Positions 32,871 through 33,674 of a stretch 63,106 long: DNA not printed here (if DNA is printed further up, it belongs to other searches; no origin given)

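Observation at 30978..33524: Tightly packed operon of nine unrecognisable small genes (74-167 aa), several membrane-anchored or lipoprotein-like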

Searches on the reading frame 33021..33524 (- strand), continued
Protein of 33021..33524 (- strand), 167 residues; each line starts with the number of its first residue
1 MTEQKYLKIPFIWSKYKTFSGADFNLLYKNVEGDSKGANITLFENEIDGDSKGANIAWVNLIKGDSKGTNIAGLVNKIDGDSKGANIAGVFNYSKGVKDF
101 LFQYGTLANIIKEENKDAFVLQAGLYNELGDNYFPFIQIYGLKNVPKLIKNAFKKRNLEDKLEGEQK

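Call 42: fold_search(model_id=the predicted structure, library=pdb)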
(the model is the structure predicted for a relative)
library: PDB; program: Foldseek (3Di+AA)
matches with E <= 10: 37; with E <= 0.001: 0
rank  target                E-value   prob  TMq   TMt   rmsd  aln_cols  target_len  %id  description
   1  2xhe_B                1.1e+00  0.06  0.16  0.15  24.3       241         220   12  Crystal structure of the Unc18-syntaxin 1 complex from Monosiga brevicollis (released 2011-06-29)
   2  4xqs                  3.7e+00  0.03  0.16  0.12  16.6       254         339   16  Crystal structure of human FPPS in complex with one magnesium ion (released 2016-01-20)
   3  3zm9_A                4.1e+00  0.04  0.19  0.13  18.6       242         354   10  The mechanism of allosteric coupling in choline kinase a1 revealed by a rationally designed inhibitor (released 2013-02-27)
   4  4ztt_A                4.3e+00  0.04  0.17  0.21  15.6       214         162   11  Crystal structures of ferritin mutants reveal diferric-peroxo intermediates (released 2016-06-15)
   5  7xqz                  5.2e+00  0.04  0.19  0.11  17.2       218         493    8  Drimenyl diphosphate synthase D303A from Streptomyces showdoensis in complex with 2-fluorofarnesyl diphosphate (2F-FPP)  (released 2023-03-15)
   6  6vqq_A                5.2e+00  0.02  0.16  0.14  20.4       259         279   10  CryoEM Structure of the Plasmodium falciparum transporter PfFNT (released 2021-02-03)
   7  8zgw                  5.8e+00  0.03  0.16  0.09  17.6       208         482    7  Drimenyl diphosphate synthase SsDMS_F248Y&D303E from Streptomyces showdoensis in complex with farnesyl diphosphate (FPP) (released 2025-05-21)
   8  6e7e                  6.0e+00  0.02  0.15  0.19  18.7       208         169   10  High resolution crystal structure of IncA soluble domain (released 2019-07-10)
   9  4ewc                  6.0e+00  0.01  0.14  0.08  22.1       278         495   12  Crystal Structure of the Infectious Salmon Anemia Virus Nucleoprotein (released 2013-05-08)
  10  6vqc_a                6.0e+00  0.01  0.12  0.09  23.2       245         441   12  Mammalian V-ATPase from rat brain membrane-embedded Vo region rotational state 1 (from focused refinement) (released 2020-03-18)
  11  6vq6_a                6.0e+00  0.01  0.13  0.06  23.2       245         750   12  Mammalian V-ATPase from rat brain - composite model of rotational state 1 bound to ADP and SidK (built from focused re (released 2020-03-18)
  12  6b02_A                6.7e+00  0.03  0.17  0.13  15.9       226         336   14  Crystal structure of CfFPPS2 (apo form), a lepidopteran type-II farnesyl diphosphate synthase (released 2017-12-13)
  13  9faj_A                6.7e+00  0.02  0.15  0.11  17.7       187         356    6  CryoEM structure of human full-length alpha1beta3gamma2 GABA(A) receptor in complex with GARLH4, the TMD of Neuroligin (released 2025-07-02)
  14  4xgs_A                7.0e+00  0.03  0.19  0.23  16.1       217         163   11  Crystal structure analysis of novel iron uptake mechanism of Gram-negative bacterial ferritin (released 2016-07-06)
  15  9bye                  7.0e+00  0.03  0.18  0.22  15.8       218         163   10  Nanoparticle Crystal Structure of a Thermostabilized Mutant E.coli Ferritin ECFTNA (released 2025-11-26)
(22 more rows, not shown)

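Call 48: find_homologous_proteins(query=L009:8666-9115:+, max_evalue=0.01)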
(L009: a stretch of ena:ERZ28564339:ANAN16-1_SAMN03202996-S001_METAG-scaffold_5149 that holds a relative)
Query L009:8666-9115:+ (150 aa): 17 proteins with E <= 0.01 among 22 candidates.
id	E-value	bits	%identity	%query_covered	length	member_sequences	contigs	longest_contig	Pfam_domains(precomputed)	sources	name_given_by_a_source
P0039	3.7e-92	324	98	98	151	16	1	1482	-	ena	-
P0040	1.1e-76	273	83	98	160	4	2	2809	-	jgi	-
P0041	3.9e-69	249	77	96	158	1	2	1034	-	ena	-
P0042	2.0e-68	247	74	100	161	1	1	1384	-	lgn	-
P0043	2.6e-66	240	72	95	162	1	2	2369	-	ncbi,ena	-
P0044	6.8e-66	238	72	98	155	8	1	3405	-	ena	-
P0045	1.9e-61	224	68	95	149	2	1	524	-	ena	-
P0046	5.6e-59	216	66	94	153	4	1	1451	-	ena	-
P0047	1.5e-57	211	66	91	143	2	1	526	-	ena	-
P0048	1.6e-56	208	64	96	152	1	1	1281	-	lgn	-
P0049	5.7e-56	206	63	99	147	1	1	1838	-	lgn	-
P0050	6.0e-56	206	63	96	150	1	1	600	-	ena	-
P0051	2.0e-55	204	59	98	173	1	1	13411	-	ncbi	-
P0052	8.5e-55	202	62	99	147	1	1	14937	-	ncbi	-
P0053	1.4e-54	202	63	96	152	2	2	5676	-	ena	-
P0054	7.2e-51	190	58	96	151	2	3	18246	-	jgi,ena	-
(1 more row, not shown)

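Call 50: find_encoding_contigs(protein=P0054, flank=7000, max_places=2)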
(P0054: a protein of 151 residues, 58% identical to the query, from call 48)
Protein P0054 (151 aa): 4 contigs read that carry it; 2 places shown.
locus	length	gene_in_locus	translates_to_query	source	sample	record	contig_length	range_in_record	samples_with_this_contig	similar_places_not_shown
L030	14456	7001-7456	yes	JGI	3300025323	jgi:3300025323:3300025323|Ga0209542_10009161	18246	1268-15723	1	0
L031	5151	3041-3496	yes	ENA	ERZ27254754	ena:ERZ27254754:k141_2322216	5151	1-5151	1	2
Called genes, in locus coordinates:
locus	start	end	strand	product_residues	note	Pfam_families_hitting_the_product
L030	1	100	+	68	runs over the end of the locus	-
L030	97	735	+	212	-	-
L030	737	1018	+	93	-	-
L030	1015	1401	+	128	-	-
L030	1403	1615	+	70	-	-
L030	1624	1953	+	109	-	-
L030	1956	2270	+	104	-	-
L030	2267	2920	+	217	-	-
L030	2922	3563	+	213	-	-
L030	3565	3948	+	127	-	-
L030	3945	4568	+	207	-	PF05593:RHS_repeat (faint)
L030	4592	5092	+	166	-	-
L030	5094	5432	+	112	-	-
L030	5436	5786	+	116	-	-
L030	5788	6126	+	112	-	-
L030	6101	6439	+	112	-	-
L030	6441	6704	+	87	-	-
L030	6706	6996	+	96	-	-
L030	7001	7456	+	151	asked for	-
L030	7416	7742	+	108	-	-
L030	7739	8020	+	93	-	-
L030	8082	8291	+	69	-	-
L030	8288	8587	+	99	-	-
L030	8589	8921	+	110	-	-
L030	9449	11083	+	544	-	PF02554:CstA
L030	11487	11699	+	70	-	PF01191:RNA_pol_Rpb5_C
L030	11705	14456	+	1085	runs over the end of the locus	PF04563:RNA_pol_Rpb2_1, PF04561:RNA_pol_Rpb2_2, PF04565:RNA_pol_Rpb2_3, PF04566:RNA_pol_Rpb2_4, PF04567:RNA_pol_Rpb2_5, PF00562:RNA_pol_Rpb2_6, PF04560:RNA_pol_Rpb2_7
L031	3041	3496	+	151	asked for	-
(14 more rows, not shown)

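Call 51: find_encoding_contigs(protein=P0052, flank=7000, max_places=2)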
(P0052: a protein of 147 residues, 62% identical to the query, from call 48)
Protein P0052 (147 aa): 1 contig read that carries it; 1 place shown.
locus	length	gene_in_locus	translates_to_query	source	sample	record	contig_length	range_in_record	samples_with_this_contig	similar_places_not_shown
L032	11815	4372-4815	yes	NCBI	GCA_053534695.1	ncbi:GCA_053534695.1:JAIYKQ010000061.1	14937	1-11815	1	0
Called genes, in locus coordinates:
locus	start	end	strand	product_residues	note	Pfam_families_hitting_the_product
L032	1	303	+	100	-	?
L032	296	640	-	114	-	-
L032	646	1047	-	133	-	-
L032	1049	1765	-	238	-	-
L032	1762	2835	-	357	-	PF13428:TPR_14 (faint), PF13431:TPR_17 (faint), PF13369:Transglut_core2 (weak), PF13371:TPR_9 (faint), PF00515:TPR_1, PF07719:TPR_2, PF13181:TPR_8 (weak), PF13414:TPR_11 (weak), +1 more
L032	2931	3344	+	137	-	-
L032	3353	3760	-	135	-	PF10130:PIN_2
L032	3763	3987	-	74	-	PF26688:RHH_12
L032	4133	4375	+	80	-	-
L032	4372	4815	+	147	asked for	-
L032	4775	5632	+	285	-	-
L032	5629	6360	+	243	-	-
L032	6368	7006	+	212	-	-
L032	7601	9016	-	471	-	-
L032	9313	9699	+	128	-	-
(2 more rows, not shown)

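Call 52: find_encoding_contigs(protein=P0051, flank=7000, max_places=2)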
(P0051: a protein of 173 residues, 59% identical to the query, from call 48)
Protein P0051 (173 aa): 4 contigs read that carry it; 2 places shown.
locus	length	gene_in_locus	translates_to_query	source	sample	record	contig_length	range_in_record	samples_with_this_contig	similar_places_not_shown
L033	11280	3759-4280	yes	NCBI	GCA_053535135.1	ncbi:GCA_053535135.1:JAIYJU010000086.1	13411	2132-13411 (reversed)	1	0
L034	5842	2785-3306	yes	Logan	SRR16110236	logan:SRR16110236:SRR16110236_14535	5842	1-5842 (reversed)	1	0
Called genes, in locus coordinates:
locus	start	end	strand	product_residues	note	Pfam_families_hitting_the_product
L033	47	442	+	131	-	-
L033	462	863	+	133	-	PF07884:VKOR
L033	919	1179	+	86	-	PF01247:Ribosomal_L35Ae, PF01782:RimM (faint)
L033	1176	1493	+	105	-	-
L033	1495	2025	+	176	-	PF00252:Ribosomal_L16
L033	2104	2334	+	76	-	-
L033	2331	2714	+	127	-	-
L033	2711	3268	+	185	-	-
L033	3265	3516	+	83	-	-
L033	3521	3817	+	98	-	-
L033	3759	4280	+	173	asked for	-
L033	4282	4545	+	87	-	-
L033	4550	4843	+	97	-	-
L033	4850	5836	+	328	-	-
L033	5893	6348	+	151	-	PF23598:LRR_14, PF13855:LRR_8 (weak), PF12799:LRR_4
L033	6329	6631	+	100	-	-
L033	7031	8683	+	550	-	PF02554:CstA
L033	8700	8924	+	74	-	PF26688:RHH_12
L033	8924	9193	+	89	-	PF10130:PIN_2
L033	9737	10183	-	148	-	-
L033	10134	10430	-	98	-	PF14907:NTP_transf_5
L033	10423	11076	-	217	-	PF25212:HVO_A0114 (faint)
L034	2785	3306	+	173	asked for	-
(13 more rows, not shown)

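Call 54: predict_structure(alignment_id=A2)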
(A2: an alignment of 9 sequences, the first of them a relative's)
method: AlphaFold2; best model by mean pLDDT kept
length: 167 residues; sequences in the alignment: 9
mean_pLDDT: 87.0   pTM: 0.77
mean pLDDT of the five models: 87.0, 84.7, 84.1, 83.4, 83.1
residues with pLDDT >= 90: 108; 70-90: 40; 50-70: 9; < 50: 10
segments of 3 or more residues with pLDDT < 50: 160-167
pLDDT, mean of each block of 10 residues (from residue 1): 62 86 89 90 93 94 95 95 94 94 95 92 95 93 88 66 44
secondary structure, 60 per line:
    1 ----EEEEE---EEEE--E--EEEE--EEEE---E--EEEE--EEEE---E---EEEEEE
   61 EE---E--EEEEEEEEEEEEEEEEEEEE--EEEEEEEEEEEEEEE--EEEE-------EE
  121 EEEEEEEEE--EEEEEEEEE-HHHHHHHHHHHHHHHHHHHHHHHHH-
elements in order: E5-9 E13-16 E22-25 E28-31 E38-41 E44-47 E55-62 E69-88 E91-105 E108-111 E119-129 E132-140 H142-166

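Call 58: fold_search(model_id=the predicted structure, library=pdb)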
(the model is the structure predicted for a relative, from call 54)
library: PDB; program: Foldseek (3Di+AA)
matches with E <= 10: 170; with E <= 0.001: 0
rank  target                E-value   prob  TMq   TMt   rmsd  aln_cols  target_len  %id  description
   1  9hve_I                1.5e-01  0.08  0.14  0.06  10.8       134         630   12  Native human eIF2-eIF2B complex (released 2025-11-19)
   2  5jxx_B                2.3e-01  0.14  0.20  0.15  14.5       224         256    8  Crystal structure of UDP-N-acetylglucosamine O-acyltransferase (LpxA) from Moraxella catarrhalis RH4. (released 2017-06-14)
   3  1m8n_A                3.8e-01  0.13  0.18  0.22  10.1       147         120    9  Choristoneura Fumiferana (Spruce Budworm) Antifreeze Protein Isoform 501 (released 2002-09-18)
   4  8j9i_G1               4.5e-01  0.14  0.21  0.12  12.7       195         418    9  Cryo-EM structure of Euglena gracilis complex I, turnover state (released 2024-02-28)
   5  4e6t_C                5.3e-01  0.15  0.24  0.18  10.6       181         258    8  Structure of LpxA from Acinetobacter baumannii at 1.8A resolution (P212121 form) (released 2012-12-12)
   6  7ojw_A                5.9e-01  0.08  0.19  0.15  11.3       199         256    8  Crystal structure of Pseudomonas aeruginosa LpxA in complex with compound 93 (released 2021-10-13)
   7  1m8n_B                6.2e-01  0.14  0.22  0.28  10.1       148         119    7  Choristoneura Fumiferana (Spruce Budworm) Antifreeze Protein Isoform 501 (released 2002-09-18)
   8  7ojp_U                9.6e-01  0.11  0.23  0.18  11.2       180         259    7  Crystal structure of Pseudomonas aeruginosa LpxA in complex with compound 1 (released 2021-10-13)
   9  3r1w_A                1.1e+00  0.09  0.23  0.22  11.6       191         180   10  Crystal structure of a carbonic anhydrase from a crude oil degrading psychrophilic library (released 2011-03-23)
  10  3r3r                  1.1e+00  0.09  0.23  0.22  11.5       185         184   11  Structure of the YrdA ferripyochelin binding protein from Salmonella enterica (released 2011-03-30)
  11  4v02_D                1.1e+00  0.06  0.17  0.21  11.8       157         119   11  MinC:MinD cell division protein complex, Aquifex aeolicus (released 2015-01-14)
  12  8iuf_G1               1.1e+00  0.11  0.23  0.13  11.9       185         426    9  Cryo-EM structure of Euglena gracilis super-complex I+III2+IV, composite (released 2024-02-28)
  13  3vbj_C                1.3e+00  0.08  0.23  0.21  11.6       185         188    9  Crystal Structure of AntD, an N-acyltransferase from Bacillus cereus in complex with dTDP and 3-hydroxybutyryl-CoA (released 2012-01-25)
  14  3ixc                  1.3e+00  0.10  0.24  0.24  11.7       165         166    9  Crystal structure of hexapeptide transferase family protein from Anaplasma phagocytophilum (released 2009-09-22)
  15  9qez_H                1.3e+00  0.10  0.24  0.24  10.5       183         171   10  Carbonic anhydrase mutant (released 2025-12-10)
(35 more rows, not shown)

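Call 73: search_protein_families(library=pfam, alignment_id=A1, max_evalue=1)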
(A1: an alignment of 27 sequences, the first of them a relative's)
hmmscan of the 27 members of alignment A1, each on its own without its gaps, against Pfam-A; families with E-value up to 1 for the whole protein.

A. member 1, P0010 (219 aa): 1 family
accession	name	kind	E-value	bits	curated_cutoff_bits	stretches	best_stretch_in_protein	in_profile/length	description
PF21756.2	DacZ_T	-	0.0071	16.9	27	1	10-43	44-78/106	Probable sensor domain DacZ_T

B. families by the number of members that match (of 27 scanned): 20 families
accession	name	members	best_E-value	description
PF21756.2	DacZ_T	17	0.0011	Probable sensor domain DacZ_T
PF03147.19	FDX-ACB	3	0.026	Ferredoxin-fold anticodon binding domain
PF10377.14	ATG11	3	0.029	Autophagy-related protein 11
PF18616.6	CdiI_3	2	0.0067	CDI immunity proteins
PF04043.20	PMEI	2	0.32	Plant invertase/pectin methylesterase inhibitor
PF22365.1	PfNDH2_hel_ins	1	0.046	PfNDH2 helical insertion domain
PF02209.24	VHP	1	0.049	Villin headpiece domain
PF01085.23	HH_signal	1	0.082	Hedgehog amino-terminal signalling domain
PF09218.15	DUF1959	1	0.11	Domain of unknown function (DUF1959)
PF19795.4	DUF6279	1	0.11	Family of unknown function (DUF6279)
PF13921.12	Myb_DNA-bind_6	1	0.13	Myb-like DNA-binding domain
PF04185.19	Phosphoesterase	1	0.13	Phosphoesterase family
PF03250.19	Tropomodulin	1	0.16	Tropomodulin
PF03981.17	Ubiq_cyt_C_chap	1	0.23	Ubiquinol-cytochrome C chaperone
PF15348.11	GEMIN8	1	0.25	Gemini of Cajal bodies-associated protein 8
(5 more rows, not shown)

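Call 74: fold_search(model_id=the predicted structure, library=viral)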
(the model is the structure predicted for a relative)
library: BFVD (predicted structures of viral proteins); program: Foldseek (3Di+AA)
matches with E <= 10: 79; with E <= 0.001: 0
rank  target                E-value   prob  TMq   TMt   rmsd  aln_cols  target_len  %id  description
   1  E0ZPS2                4.6e-01  0.08  0.11  0.03  16.6       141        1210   15  Major capsid protein [Antheraea mylitta cypovirus 4]
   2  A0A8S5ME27            8.7e-01  0.10  0.15  0.16  18.0       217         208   15  DNA-binding stress response protein [Siphoviridae sp. ctYh54]
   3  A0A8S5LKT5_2          9.6e-01  0.06  0.15  0.05  26.3       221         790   15  Tail tape measure protein [Siphoviridae sp. ctKcB20]
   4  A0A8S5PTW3            1.5e+00  0.04  0.15  0.08  22.5       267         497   12  Minor capsid protein [Siphoviridae sp. ctJER10]
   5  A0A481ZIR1            1.6e+00  0.07  0.15  0.16  24.1       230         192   10  SLATT domain-containing protein [Pithovirus LCPAC406]
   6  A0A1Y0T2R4            1.6e+00  0.05  0.18  0.17  15.4       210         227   17  Uncharacterized protein [Pseudomonas phage Skulduggery]
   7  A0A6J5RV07            1.8e+00  0.10  0.25  0.14  19.0       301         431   11  Uncharacterized protein [uncultured Caudovirales phage]
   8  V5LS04                1.9e+00  0.08  0.18  0.19  15.1       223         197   14  (no name in the UniProt tables at hand)
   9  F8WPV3                1.9e+00  0.06  0.15  0.14  26.4       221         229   14  (no name in the UniProt tables at hand)
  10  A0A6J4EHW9            2.4e+00  0.03  0.15  0.05  19.4       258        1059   10  (no name in the UniProt tables at hand)
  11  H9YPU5                2.5e+00  0.04  0.17  0.08  16.9       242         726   13  (no name in the UniProt tables at hand)
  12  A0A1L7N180            2.5e+00  0.03  0.13  0.11  19.1       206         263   15  Uncharacterized protein [Ralstonia phage RP12]
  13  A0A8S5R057            2.9e+00  0.06  0.17  0.09  17.7       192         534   13  Uncharacterized protein [Siphoviridae sp. ctyvQ1]
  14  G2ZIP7                3.1e+00  0.04  0.16  0.20  15.8       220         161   11  UboC [Staphylococcus phage ISP]
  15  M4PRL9                3.2e+00  0.03  0.17  0.13  22.1       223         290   12  Uncharacterized protein [Sulfitobacter phage phiCB2047-B]
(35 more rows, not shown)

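Call 79: search_protein_families(library=pfam, proteins=[L009:8666-9115:+, L022:11666-12355:+, L022:12368-13318:+, L022:10564-11643:+, L030:2922-3560:+, L030:3945-4565:+, L033:4850-5833:+, L033:2711-3265:+, L022:9836-10477:+], max_evalue=0.1)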
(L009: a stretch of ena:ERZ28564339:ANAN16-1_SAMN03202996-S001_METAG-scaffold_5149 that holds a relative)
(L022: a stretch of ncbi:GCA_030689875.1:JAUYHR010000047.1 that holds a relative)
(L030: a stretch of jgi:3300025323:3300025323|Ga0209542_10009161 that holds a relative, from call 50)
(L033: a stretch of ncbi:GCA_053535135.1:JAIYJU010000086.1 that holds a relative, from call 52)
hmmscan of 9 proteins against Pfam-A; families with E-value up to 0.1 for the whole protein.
L009:8666-9115:+ (150 aa): 0 families

L022:11666-12355:+ (230 aa): 1 family
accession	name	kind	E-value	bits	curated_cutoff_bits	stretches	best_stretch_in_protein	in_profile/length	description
PF04002.20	RadC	-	0.015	15.7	22.1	1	137-170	61-93/121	RadC-like JAB domain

L022:12368-13318:+ (317 aa): 0 families

L022:10564-11643:+ (360 aa): 1 family
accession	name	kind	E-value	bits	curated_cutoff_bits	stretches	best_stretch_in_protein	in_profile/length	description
PF02485.27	Branch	-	0.023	14.7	23.4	1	221-317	68-168/250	Core-2/I-Branching enzyme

L030:2922-3560:+ (213 aa): 1 family
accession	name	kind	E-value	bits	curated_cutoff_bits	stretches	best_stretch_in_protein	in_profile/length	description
PF15601.11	Imm70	-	0.00014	22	26.7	1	19-73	16-70/131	Immunity protein 70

L030:3945-4565:+ (207 aa): 2 families
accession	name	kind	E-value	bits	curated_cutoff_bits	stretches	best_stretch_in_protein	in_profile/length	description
PF05593.20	RHS_repeat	-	2.8e-07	31.2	22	0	75-94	11-30/38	RHS Repeat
PF15283.12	DUF4595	-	0.049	14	34.2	0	26-141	48-151/202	Domain of unknown function (DUF4595) with porin-like fold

L033:4850-5833:+ (328 aa): 1 family
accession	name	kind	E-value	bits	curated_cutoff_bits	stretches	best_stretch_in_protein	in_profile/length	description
PF25194.1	DPC3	-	0.055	13.6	27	1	252-319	52-113/196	Diatom pyrenoid component 3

L033:2711-3265:+ (185 aa): 0 families

L022:9836-10477:+ (214 aa): 1 family
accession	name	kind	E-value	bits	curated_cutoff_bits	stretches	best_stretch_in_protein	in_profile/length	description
PF01464.25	SLT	-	2.1e-13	50.3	21.3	1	63-195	4-105/117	Transglycosylase SLT domain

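Call 80: search_protein_families(library=ncbifam, proteins=[L009:8666-9115:+, L009:7757-8407:+, L022:11666-12355:+, L022:12368-13318:+, L022:10564-11643:+, L030:2922-3560:+, L030:3945-4565:+, L033:4850-5833:+, L033:2711-3265:+], max_evalue=0.1)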
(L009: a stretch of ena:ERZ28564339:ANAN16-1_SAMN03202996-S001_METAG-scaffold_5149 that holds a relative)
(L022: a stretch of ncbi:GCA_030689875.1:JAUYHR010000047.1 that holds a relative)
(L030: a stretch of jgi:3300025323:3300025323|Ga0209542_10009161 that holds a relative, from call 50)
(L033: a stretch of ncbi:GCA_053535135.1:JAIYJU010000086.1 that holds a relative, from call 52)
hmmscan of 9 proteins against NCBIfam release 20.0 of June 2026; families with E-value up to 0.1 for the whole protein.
L009:8666-9115:+ (150 aa): 1 family
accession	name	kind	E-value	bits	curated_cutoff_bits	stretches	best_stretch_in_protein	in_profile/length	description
NF008423.0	PRK11251.1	equivalog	0.089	12.7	65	0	5-39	3-33/112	osmotically-inducible lipoprotein OsmE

L009:7757-8407:+ (217 aa): 2 families
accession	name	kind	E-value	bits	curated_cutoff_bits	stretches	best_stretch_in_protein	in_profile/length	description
NF045471.1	Opp3B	equivalog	0.021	14.2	480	1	148-193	25-70/308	oligopeptide ABC transporter permease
NF047358.1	TenpIN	equivalog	0.036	14.3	90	1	146-214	77-141/141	type III toxin-antitoxin system TenpIN family toxin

L022:11666-12355:+ (230 aa): 2 families
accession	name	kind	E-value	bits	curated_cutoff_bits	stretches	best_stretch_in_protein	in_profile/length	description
NF000642.1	PRK00024.1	equivalog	0.015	15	180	1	137-166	151-179/212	RadC family protein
TIGR00608.1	radc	subfamily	0.041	13.6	133.85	1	138-166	158-185/218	RadC family protein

L022:12368-13318:+ (317 aa): 2 families
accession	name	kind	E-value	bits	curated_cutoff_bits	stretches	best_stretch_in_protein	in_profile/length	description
NF047804.1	LIC13305_lipo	equivalog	0.0052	16.2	250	1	95-174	140-218/274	LIC13305 family lipoprotein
TIGR04081.4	TIGR04081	equivalog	0.086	12.6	30.5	1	1-15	1-15/27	SbtA family thio(seleno)oxazole RiPP natural product precursor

L022:10564-11643:+ (360 aa): 0 families

L030:2922-3560:+ (213 aa): 1 family
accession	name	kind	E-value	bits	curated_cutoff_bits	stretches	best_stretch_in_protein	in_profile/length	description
NF047390.1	TransRegTrmBL1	equivalog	0.00035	19.7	650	1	105-175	48-118/341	HTH-type sugar sensing transcriptional regulator TrmBL1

L030:3945-4565:+ (207 aa): 3 families
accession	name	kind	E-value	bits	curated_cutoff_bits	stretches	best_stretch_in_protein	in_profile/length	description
TIGR01643.1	YD_repeat_2x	repeat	0.003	18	15.8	0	99-119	11-31/42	YD repeat-containing protein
NF041261.1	RHS_core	equivalog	0.0062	14.4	2000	1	22-179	632-760/1261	RHS element core protein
TIGR04183.1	Por_Secre_tail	domain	0.075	13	23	0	33-51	24-41/72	T9SS type A sorting domain-containing protein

L033:4850-5833:+ (328 aa): 1 family
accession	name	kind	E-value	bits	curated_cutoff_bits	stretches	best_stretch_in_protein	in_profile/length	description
NF003560.1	PRK05244.1-1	equivalog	0.07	13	90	1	112-143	90-121/156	Der GTPase-activating protein YihI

L033:2711-3265:+ (185 aa): 0 families

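Call 88: search_solved_structures(query=A2, max_evalue=10)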
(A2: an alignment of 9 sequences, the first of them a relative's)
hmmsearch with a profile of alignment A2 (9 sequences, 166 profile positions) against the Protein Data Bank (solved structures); distinct sequences matched with E-value up to 10: 4.
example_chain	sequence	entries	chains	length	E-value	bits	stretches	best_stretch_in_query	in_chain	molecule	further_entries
1we1_A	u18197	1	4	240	0.23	14.3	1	92-140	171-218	Heme oxygenase 1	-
9clz_0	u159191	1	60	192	0.8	12.6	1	16-106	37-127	I3-A6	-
7zjo_A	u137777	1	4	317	1.1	12.1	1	25-73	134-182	Lipase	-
4v2i_A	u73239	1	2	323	1.1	12.1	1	25-73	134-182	ESTERASE/LIPASE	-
